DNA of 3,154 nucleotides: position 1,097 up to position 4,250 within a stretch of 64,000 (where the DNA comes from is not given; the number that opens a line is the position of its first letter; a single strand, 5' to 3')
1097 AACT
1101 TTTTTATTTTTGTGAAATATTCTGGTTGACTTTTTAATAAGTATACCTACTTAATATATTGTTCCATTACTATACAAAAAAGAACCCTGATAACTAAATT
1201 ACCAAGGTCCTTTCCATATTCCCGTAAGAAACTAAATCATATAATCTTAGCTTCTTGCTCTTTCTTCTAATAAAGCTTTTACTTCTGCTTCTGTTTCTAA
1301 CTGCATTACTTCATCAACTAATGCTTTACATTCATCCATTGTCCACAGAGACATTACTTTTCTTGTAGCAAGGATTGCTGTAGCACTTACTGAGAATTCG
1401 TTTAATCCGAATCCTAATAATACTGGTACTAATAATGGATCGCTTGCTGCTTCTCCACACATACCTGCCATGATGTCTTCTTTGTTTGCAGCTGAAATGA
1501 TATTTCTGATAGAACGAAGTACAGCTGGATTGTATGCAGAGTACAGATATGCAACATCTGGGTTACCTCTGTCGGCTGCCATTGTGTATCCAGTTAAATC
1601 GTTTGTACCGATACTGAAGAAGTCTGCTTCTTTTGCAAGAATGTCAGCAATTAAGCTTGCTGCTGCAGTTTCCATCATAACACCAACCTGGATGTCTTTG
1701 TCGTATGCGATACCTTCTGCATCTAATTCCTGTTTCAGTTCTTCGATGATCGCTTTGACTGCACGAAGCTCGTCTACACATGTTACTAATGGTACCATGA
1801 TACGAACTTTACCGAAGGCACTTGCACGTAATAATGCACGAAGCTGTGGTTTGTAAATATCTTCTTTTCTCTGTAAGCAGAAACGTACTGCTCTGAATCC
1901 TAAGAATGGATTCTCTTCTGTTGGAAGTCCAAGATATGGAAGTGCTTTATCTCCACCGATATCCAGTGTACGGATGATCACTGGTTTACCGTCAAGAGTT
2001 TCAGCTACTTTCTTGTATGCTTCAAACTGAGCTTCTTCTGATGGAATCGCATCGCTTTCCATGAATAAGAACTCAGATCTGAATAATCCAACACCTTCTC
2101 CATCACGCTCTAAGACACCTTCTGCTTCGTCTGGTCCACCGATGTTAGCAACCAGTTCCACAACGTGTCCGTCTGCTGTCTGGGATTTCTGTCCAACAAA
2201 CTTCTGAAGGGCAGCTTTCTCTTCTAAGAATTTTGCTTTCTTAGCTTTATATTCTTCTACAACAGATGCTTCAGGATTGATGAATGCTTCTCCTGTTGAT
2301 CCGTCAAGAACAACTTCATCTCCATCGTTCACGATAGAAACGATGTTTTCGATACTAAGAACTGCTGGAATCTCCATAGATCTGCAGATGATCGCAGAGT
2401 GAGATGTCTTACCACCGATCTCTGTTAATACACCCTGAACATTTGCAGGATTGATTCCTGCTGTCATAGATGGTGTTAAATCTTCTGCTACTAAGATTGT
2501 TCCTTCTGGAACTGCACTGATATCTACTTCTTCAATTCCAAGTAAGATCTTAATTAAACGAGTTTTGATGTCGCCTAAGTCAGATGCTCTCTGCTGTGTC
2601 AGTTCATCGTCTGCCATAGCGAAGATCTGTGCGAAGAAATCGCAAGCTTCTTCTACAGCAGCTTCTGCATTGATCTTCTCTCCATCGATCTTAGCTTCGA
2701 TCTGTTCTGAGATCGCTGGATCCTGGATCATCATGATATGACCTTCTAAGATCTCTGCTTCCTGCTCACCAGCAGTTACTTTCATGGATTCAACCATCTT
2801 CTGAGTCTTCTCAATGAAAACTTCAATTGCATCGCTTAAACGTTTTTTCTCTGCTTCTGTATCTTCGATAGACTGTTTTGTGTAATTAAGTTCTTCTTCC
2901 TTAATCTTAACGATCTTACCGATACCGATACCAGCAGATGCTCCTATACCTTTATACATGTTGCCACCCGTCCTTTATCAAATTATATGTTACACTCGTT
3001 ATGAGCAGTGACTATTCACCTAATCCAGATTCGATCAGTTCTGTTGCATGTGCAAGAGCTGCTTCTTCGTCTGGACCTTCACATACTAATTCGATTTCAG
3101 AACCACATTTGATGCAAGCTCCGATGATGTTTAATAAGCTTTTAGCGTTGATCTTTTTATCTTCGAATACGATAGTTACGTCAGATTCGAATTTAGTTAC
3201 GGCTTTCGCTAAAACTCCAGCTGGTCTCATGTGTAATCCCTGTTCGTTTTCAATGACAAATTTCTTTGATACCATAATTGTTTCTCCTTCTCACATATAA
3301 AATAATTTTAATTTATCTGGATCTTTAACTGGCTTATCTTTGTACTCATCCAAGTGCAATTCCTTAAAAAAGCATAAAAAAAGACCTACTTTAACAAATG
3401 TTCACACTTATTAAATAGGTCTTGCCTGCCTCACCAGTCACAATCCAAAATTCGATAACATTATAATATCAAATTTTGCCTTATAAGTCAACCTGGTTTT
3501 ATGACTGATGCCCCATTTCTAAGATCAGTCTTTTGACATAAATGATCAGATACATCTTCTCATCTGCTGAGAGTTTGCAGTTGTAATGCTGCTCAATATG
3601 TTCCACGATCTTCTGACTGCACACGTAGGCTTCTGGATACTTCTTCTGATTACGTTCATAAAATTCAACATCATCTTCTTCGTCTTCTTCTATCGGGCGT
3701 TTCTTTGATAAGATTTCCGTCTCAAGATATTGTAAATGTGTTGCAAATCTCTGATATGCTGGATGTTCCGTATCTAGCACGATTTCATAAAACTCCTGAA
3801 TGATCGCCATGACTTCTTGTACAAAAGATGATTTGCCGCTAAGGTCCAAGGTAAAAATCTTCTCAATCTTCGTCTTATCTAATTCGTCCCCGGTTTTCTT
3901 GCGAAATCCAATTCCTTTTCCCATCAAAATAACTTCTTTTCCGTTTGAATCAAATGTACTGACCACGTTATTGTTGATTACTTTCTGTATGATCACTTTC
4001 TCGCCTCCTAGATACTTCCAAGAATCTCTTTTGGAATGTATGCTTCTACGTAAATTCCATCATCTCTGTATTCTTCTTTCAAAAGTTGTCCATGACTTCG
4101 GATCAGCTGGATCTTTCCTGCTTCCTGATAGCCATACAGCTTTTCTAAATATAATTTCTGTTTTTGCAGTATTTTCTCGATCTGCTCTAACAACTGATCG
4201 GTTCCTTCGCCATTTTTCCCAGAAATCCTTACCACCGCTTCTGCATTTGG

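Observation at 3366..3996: PRD1-less CAT-PRD2 mini-antiterminator with a canonical RAT/terminator guarding ptsH-ptsI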

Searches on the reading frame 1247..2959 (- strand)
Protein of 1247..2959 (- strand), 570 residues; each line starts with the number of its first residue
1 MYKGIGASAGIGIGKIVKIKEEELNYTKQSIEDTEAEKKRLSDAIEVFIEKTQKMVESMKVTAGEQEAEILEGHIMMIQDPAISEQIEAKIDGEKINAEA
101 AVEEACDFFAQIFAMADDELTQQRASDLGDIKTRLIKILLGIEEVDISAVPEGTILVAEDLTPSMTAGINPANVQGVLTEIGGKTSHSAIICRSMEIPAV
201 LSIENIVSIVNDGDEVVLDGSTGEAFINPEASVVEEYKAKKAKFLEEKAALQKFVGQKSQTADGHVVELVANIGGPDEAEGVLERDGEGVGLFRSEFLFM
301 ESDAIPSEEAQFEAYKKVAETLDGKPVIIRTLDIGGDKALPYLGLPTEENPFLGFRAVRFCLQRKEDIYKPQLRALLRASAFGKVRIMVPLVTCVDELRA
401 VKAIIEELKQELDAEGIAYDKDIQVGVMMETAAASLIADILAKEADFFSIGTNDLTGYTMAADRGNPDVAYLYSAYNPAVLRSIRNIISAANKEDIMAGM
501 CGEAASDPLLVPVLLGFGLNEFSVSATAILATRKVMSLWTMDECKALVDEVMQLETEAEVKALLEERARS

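Call 4: search_protein_families(library=pfam, proteins=[window:1247-2959:-], max_evalue=1)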
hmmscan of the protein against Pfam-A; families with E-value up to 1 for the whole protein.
window:1247-2959:- (570 aa): 6 families
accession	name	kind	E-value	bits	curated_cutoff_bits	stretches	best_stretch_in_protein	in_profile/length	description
PF02896.24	PEP-utilizers_C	-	4.4e-113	377.7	22.8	1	249-537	2-289/293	PEP-utilising enzyme, PEP-binding domain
PF05524.18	PEP-utilisers_N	-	5.1e-29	101.3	24.4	1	3-124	1-121/121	PEP-utilising enzyme, N-terminal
PF00391.29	PEP-utilizers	-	1.3e-25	89.2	23.1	1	151-223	2-72/72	PEP-utilising enzyme, mobile domain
PF03328.21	HpcH_HpaI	-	0.014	15.1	25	1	382-496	83-185/221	HpcH/HpaI aldolase/citrate lyase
PF16740.10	SKA2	-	0.16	12.2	30.1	1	18-65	49-95/110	Spindle and kinetochore-associated protein 2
PF12436.14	USP7_ICP0_bdg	-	0.39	10.5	27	1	42-113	107-167/241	ICP0-binding domain of Ubiquitin-specific protease 7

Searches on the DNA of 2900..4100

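Call 5: search_rna_families(source=window, start=2900, end=4100, threshold=evalue, max_evalue=10, show_alignments=3)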
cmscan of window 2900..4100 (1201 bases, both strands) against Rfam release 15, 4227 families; matches with E-value up to 10: 3.
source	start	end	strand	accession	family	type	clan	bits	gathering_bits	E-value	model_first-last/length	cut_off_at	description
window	3998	4079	-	RF02107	DLEU2_3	Gene; lncRNA;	-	20.7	60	2.8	1-76/76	no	Deleted in lymphocytic leukemia 2 conserved region 3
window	3576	3621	+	RF00342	snoZ40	Gene; snRNA; snoRNA; CD-box;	-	18.6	50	1.2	1-73/73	no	Small nucleolar RNA Z40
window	3666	3731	-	RF03336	mir-1322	Gene; miRNA;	-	16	70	8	1-69/69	no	mir-1322 microRNA precursor family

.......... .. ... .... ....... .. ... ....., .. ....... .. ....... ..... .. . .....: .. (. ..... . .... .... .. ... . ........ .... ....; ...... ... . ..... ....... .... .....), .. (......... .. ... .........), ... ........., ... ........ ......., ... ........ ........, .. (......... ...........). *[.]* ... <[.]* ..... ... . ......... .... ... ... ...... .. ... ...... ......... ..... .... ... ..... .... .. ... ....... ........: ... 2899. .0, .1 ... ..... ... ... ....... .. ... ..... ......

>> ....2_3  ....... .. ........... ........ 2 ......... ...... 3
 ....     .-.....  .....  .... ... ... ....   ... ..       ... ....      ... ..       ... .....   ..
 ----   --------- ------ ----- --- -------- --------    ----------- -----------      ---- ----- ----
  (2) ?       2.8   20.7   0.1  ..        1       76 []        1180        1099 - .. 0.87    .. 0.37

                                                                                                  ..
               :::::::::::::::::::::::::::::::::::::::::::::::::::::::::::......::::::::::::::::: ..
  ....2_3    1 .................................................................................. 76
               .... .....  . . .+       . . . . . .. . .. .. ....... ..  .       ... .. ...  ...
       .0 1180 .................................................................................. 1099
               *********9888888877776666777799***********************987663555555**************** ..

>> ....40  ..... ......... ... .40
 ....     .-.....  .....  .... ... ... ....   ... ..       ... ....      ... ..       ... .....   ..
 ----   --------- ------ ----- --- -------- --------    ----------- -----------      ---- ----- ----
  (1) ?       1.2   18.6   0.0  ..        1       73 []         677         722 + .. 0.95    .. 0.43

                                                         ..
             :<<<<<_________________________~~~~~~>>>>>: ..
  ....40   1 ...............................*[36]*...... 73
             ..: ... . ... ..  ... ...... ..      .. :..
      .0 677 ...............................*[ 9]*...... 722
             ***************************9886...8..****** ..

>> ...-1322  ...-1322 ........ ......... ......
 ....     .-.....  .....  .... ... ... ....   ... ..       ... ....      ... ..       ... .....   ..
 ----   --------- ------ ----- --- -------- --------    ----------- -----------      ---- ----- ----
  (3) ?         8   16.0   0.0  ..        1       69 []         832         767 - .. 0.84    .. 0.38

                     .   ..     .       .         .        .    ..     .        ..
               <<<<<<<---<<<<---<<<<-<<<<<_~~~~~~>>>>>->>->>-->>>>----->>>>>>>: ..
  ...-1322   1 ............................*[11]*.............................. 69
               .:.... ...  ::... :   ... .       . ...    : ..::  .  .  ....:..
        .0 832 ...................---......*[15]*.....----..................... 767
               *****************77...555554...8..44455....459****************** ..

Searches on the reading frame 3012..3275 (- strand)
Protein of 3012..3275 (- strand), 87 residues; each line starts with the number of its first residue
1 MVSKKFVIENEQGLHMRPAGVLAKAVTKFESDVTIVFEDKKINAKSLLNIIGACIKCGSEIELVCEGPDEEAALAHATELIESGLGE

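Call 4: search_protein_families(library=pfam, proteins=[window:3012-3275:-], max_evalue=1)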
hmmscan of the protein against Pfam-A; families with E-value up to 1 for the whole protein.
window:3012-3275:- (87 aa): 2 families
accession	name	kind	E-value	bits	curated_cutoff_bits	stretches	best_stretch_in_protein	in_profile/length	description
PF00381.24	PTS-HPr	-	3.2e-29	101.2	23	1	2-82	1-80/81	PTS HPr component phosphorylation site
PF24215.1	H_T_assoc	-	0.33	10.9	27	1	26-56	183-213/237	Phage head to tail associated domain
